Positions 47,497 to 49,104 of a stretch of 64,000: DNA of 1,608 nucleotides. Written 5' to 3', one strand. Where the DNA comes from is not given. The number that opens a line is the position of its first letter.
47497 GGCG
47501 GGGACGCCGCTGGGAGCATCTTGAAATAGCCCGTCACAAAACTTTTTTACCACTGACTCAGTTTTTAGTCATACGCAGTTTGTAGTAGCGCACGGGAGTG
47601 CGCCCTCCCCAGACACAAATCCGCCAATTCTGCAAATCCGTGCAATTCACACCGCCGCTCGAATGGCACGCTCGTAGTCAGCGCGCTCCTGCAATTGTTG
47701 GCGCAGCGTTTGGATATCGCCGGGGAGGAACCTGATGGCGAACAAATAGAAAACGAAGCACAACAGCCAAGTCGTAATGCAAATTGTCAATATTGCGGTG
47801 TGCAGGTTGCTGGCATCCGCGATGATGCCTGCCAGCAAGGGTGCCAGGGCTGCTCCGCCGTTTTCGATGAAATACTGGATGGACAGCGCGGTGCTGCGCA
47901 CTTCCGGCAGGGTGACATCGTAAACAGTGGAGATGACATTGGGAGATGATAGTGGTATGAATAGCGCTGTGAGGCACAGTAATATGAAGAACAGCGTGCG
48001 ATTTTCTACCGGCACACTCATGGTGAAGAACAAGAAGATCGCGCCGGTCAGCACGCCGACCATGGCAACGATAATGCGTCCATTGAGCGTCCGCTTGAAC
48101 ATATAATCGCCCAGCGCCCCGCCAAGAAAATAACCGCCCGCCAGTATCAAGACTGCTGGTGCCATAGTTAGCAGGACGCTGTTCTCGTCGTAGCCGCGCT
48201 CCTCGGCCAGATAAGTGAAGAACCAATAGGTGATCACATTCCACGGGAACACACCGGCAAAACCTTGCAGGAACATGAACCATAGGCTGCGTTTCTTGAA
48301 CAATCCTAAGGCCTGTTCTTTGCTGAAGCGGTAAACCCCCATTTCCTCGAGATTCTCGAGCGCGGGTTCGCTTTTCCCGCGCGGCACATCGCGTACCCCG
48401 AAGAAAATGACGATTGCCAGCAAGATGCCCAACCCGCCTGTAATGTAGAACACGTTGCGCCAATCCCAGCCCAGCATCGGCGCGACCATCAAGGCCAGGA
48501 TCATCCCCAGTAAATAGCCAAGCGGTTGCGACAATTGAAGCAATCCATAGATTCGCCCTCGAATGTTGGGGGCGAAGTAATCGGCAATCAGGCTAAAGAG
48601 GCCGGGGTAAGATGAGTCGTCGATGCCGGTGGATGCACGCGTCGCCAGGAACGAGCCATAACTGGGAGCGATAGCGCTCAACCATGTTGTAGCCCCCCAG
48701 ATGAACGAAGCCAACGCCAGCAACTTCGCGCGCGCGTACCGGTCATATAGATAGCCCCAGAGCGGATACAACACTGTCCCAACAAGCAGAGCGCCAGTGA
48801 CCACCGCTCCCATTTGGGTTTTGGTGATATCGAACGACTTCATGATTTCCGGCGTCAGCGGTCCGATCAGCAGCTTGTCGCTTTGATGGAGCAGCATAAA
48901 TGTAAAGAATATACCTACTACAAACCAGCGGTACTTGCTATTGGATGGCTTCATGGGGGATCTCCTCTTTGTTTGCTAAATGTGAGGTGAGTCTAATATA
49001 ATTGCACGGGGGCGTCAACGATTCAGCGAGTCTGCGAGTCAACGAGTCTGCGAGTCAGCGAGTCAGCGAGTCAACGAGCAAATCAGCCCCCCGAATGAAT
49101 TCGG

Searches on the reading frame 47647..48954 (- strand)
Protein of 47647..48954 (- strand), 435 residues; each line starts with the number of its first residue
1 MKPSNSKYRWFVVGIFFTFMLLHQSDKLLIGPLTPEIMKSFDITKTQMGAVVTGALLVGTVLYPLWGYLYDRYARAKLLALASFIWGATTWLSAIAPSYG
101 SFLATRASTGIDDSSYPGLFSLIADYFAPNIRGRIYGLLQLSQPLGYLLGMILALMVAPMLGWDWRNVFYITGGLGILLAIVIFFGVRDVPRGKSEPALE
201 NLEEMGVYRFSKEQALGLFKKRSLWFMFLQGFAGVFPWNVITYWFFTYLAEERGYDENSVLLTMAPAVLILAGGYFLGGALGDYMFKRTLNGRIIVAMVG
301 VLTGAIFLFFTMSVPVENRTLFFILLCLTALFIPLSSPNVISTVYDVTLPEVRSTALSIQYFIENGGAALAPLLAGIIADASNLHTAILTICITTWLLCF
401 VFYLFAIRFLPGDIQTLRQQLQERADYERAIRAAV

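Call 53: find_encoding_contigs(protein=window:47647-48954:-, flank=10000, max_places=6)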
Protein window:47647-48954:- (435 aa): 2 contigs read that carry it; 2 places shown.
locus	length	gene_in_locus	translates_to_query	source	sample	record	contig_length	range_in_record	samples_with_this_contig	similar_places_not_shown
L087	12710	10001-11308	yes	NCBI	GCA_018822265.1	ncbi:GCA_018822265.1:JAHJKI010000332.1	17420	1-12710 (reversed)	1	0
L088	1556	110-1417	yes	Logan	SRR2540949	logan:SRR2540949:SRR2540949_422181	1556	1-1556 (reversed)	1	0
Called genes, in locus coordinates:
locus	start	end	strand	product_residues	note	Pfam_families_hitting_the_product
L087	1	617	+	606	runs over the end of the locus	PF00664:ABC_membrane, PF00005:ABC_tran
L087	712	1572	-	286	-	-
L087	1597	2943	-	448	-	-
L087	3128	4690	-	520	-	PF00370:FGGY_N, PF02782:FGGY_C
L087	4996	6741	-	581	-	PF01266:DAO, PF01494:FAD_binding_3 (faint), PF12831:FAD_oxidored (faint), PF16901:DAO_C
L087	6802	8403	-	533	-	PF01565:FAD_binding_4, PF02913:FAD-oxidase_C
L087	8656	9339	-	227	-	PF00392:GntR, PF13545:HTH_Crp_2 (weak), PF07840:FadR_C, PF07729:FCD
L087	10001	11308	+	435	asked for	PF07690:MFS_1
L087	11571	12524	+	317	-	PF13793:Pribosyltran_N, PF00156:Pribosyltran (weak), PF14572:Pribosyl_synth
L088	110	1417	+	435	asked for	PF07690:MFS_1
